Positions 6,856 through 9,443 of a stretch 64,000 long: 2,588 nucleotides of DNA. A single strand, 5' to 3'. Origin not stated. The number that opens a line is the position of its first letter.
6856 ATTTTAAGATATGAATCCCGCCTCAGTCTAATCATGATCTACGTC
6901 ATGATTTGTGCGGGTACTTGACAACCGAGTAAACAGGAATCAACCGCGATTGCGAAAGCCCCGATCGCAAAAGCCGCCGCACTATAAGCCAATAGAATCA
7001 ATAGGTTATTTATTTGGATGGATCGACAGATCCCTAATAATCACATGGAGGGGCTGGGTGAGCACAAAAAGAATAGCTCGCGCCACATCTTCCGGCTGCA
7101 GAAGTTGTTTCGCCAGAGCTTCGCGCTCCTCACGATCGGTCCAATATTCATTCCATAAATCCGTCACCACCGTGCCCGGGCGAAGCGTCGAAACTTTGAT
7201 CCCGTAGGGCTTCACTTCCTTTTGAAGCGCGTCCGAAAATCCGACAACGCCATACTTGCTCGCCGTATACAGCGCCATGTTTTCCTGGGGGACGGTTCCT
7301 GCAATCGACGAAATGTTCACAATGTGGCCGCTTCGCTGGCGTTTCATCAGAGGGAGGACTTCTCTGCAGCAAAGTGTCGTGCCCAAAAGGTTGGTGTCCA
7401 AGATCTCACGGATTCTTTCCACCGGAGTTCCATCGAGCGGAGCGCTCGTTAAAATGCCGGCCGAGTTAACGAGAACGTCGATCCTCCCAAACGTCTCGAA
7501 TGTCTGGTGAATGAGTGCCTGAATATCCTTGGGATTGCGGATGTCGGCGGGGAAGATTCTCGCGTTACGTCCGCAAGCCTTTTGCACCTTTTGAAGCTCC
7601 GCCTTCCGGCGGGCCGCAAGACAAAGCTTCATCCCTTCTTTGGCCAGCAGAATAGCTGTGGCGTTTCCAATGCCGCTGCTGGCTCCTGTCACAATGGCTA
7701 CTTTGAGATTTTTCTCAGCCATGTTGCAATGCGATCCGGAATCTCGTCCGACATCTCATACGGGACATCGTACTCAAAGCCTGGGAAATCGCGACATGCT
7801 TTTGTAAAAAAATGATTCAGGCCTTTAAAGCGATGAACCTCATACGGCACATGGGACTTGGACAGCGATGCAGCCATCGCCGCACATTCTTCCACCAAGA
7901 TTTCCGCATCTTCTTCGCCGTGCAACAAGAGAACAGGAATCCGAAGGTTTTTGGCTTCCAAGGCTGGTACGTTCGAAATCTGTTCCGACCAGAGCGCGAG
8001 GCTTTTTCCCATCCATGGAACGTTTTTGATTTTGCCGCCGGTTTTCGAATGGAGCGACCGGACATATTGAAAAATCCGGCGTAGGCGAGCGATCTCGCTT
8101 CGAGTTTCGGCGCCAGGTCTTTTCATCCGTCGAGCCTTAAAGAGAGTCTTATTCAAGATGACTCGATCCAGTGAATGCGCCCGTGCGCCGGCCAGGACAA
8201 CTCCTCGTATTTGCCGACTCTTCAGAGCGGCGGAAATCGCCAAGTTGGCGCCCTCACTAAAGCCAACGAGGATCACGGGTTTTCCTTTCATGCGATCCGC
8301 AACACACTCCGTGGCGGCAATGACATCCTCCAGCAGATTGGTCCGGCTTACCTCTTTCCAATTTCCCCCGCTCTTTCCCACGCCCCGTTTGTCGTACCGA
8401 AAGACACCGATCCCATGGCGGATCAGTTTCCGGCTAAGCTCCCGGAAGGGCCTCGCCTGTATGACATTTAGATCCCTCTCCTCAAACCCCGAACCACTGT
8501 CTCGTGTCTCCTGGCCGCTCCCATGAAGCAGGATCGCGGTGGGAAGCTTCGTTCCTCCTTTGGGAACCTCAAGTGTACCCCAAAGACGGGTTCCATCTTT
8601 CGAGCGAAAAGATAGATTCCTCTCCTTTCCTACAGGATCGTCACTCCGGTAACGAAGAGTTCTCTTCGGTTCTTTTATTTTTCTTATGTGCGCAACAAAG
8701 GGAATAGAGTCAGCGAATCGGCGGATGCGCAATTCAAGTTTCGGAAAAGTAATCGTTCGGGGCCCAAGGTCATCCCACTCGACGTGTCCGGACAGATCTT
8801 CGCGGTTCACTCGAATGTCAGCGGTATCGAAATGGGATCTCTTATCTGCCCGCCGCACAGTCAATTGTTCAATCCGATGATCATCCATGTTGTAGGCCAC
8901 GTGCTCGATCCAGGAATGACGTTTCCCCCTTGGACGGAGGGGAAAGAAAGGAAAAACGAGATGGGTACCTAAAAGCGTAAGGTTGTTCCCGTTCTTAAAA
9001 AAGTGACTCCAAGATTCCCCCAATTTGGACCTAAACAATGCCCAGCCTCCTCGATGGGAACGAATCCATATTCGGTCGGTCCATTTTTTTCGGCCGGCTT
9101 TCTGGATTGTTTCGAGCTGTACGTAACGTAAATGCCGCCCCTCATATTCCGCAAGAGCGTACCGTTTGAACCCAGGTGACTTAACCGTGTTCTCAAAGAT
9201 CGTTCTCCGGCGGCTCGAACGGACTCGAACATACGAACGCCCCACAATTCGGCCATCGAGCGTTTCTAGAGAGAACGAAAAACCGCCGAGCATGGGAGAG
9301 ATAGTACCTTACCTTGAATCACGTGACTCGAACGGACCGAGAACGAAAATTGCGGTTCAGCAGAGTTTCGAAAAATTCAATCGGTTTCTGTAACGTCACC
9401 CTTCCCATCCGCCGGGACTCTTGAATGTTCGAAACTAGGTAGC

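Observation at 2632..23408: Composite peptide-tailoring gene neighbourhood with an enzyme combination I cannot assign to a known RiPP class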

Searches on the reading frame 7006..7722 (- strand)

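Call 4: search_protein_families(library=pfam, proteins=[window:7006-7722:-], max_evalue=0.01)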
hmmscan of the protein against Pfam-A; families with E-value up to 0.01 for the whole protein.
window:7006-7722:- (238 aa): 7 families
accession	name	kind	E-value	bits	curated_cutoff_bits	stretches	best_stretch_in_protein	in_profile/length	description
PF00106.31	adh_short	-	3.7e-57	193.4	26.6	1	7-196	1-193/195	short chain dehydrogenase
PF13561.12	adh_short_C2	-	1.8e-44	152.6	27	1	13-222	1-218/236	Enoyl-(Acyl carrier protein) reductase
PF08659.16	KR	-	3.8e-13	50.2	22.6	1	10-180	4-173/180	KR domain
PF01370.27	Epimerase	-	1.4e-07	31.6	20.9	1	10-186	2-173/240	NAD dependent epimerase/dehydratase family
PF23441.1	SDR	-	4.1e-06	26.8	27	1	7-200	9-209/258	SDR-like rossmann domain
PF13460.12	NAD_binding_10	-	6.9e-06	26.5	27.2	1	13-224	1-184/184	NAD(P)H-binding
PF08643.16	DUF1776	-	0.0035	17.2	25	1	92-184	104-198/294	Fungal family of unknown function (DUF1776)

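Call 11: search_protein_families(library=ncbifam, proteins=[window:7006-7722:-], max_evalue=0.1)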
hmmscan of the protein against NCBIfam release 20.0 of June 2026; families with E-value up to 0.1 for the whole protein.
window:7006-7722:- (238 aa): 236 families (the best 25 are shown)
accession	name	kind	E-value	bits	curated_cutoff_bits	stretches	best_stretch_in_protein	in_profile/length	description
NF005594.0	PRK07326.1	equivalog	4.4e-54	183.5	271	1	3-237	3-232/237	SDR family oxidoreductase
NF005672.0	PRK07454.1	equivalog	1.6e-53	181.4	234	1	4-237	4-237/241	SDR family oxidoreductase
NF005806.0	PRK07666.1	equivalog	7.2e-53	179.3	286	1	6-234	7-234/239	3-ketoacyl-ACP reductase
NF004823.0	PRK06179.1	subfamily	5.3e-50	170.3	310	1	4-197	3-191/271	oxidoreductase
NF009466.0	PRK12826.1-2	subfamily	2.4e-49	168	222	1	7-222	4-227/248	3-oxoacyl-ACP reductase FabG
NF005559.1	PRK07231.1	subfamily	8.1e-49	166.4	215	1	7-222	5-230/249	glucose 1-dehydrogenase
NF005878.0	PRK07825.1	subfamily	1.2e-48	165.9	287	1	7-224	10-220/278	short chain dehydrogenase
NF004825.0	PRK06181.1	equivalog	3.6e-48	164.2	215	1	5-223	5-230/268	SDR family oxidoreductase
NF004824.0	PRK06180.1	subfamily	3.3e-47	161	298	1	6-189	4-187/279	oxidoreductase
NF005372.1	PRK06914.1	subfamily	1.8e-46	158.6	320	1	7-194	3-194/279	SDR family oxidoreductase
NF004826.0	PRK06182.1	subfamily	2e-46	158.5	305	1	5-190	3-184/274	oxidoreductase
NF004791.0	PRK06138.1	equivalog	5.6e-46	156.9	312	1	6-220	5-230/252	SDR family oxidoreductase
NF006114.0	PRK08263.1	subfamily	9e-46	156.3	290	1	7-192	4-189/280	short chain dehydrogenase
NF005681.0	PRK07478.1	subfamily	1.4e-43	149.1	267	1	5-222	5-232/254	SDR family oxidoreductase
TIGR01830.1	3oxo_ACP_reduc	equivalog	1.6e-43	149.2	297.75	1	9-222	1-221/239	3-oxoacyl-[acyl-carrier-protein] reductase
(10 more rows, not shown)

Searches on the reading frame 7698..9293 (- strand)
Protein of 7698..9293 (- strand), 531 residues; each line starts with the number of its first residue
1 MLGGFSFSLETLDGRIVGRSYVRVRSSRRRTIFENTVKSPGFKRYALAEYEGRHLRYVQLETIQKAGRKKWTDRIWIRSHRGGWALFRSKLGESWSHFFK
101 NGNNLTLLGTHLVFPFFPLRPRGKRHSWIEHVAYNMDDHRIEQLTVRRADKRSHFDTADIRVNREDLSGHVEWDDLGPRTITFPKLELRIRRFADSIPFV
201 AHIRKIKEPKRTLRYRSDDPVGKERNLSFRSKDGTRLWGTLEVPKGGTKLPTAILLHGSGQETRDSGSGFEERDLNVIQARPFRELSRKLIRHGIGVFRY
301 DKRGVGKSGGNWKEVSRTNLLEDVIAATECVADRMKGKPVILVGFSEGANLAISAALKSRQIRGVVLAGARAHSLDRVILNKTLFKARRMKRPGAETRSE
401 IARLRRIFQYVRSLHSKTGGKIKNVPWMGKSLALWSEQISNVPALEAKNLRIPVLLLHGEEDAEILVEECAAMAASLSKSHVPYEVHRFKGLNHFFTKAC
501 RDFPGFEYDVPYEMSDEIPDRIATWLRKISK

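Call 4: search_protein_families(library=pfam, proteins=[window:7698-9293:-], max_evalue=0.01)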
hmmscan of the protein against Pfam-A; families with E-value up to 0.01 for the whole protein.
window:7698-9293:- (531 aa): 8 families
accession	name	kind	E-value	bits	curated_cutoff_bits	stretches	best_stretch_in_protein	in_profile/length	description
PF12146.15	Hydrolase_4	-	1.1e-17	64.6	27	1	283-494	20-232/239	Serine aminopeptidase, S33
PF12697.13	Abhydrolase_6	-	4.2e-11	44.3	26.3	1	254-496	2-206/217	Alpha/beta hydrolase family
PF00326.27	Peptidase_S9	-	1.4e-10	41.4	22.6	1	439-498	132-191/213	Prolyl oligopeptidase family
PF01738.24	DLH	-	1.9e-08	34.6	21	1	442-502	134-194/217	Dienelactone hydrolase family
PF00561.26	Abhydrolase_1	-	6.6e-08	33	25.8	1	283-476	16-224/245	alpha/beta hydrolase fold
PF07859.19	Abhydrolase_3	-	1.6e-06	28.4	25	1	321-497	49-209/210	alpha/beta hydrolase fold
PF02230.22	Abhydrolase_2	-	2e-06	28.3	23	0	335-369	102-137/217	Phospholipase/Carboxylesterase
PF06500.17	FrsA-like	-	0.0039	16.5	22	0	225-375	169-303/414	Esterase FrsA-like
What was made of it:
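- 7006..9293 (-): SDR and alpha/beta-hydrolase (S9/S33-like), upstream of the trio on the same strand; membership unproven. Pfam (call 4).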

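Call 11: search_protein_families(library=ncbifam, proteins=[window:7698-9293:-], max_evalue=0.1)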
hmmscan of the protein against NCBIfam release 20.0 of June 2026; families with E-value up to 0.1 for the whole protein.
window:7698-9293:- (531 aa): 20 families
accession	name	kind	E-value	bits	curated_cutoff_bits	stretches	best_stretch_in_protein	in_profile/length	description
NF041096.1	esterase_EstD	equivalog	4.6e-26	91.8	600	1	236-528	146-419/421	esterase EstD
TIGR03100.1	hydr1_PEP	hypoth_equivalog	9.1e-09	35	168.45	1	280-368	43-130/274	hydrolase 1, exosortase A system-associated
TIGR03101.1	hydr2_PEP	hypoth_equivalog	3.1e-06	26.9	202.75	1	287-362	49-123/266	hydrolase 2, exosortase A system-associated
NF051487.1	bifunc_PcaCD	exception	8.2e-06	25.1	430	1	293-481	197-384/413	bifunctional 4-carboxymuconolactone decarboxylase/3-oxoadipate enol-lactonase PcaCD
NF047920.1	lactonase_UilS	equivalog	5.1e-05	23.1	400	1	289-368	47-128/285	UilS family quorum-quenching N-acyl-homoserine lactonase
NF045948.1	ProImpepThrmp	equivalog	0.0001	21.9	500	1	288-369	46-127/291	proline iminopeptidase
NF052610.1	macro_16_ester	equivalog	0.00013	21.4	420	1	286-366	43-123/281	alpha/beta fold macrolide esterase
TIGR02427.1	protocat_pcaD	equivalog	0.00016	21.1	255.85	1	291-370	36-112/251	3-oxoadipate enol-lactonase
NF058544.1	IVPilMotSglTMyx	equivalog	0.00024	21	300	1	291-440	60-208/210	type IV pili motility protein SglT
NF051488.1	bifunc_PcaDC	exception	0.00035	19.8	390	1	294-481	38-223/375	bifunctional 3-oxoadipate enol-lactonase/4-carboxymuconolactone decarboxylase PcaDC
NF047577.1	quino_deg_MhqD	equivalog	0.00038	20.2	325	1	245-359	7-114/195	methylhydroquinone degradation carboxylesterase MhqD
NF041759.1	mac_hydro_EstT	equivalog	0.00066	18.9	450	1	285-364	41-120/278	macrolide hydrolase EstT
TIGR03695.1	menH_SHCHC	equivalog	0.0009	18.7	208.55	1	317-370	49-104/252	2-succinyl-6-hydroxy-2,4-cyclohexadiene-1-carboxylate synthase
NF041440.1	hydrolase_YghX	exception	0.0024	17.1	460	0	445-498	214-266/292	YghX family hydrolase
NF058653.1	LipP1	equivalog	0.0054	15.6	350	0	321-365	122-171/300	LipP1 family hormone-sensitive lipase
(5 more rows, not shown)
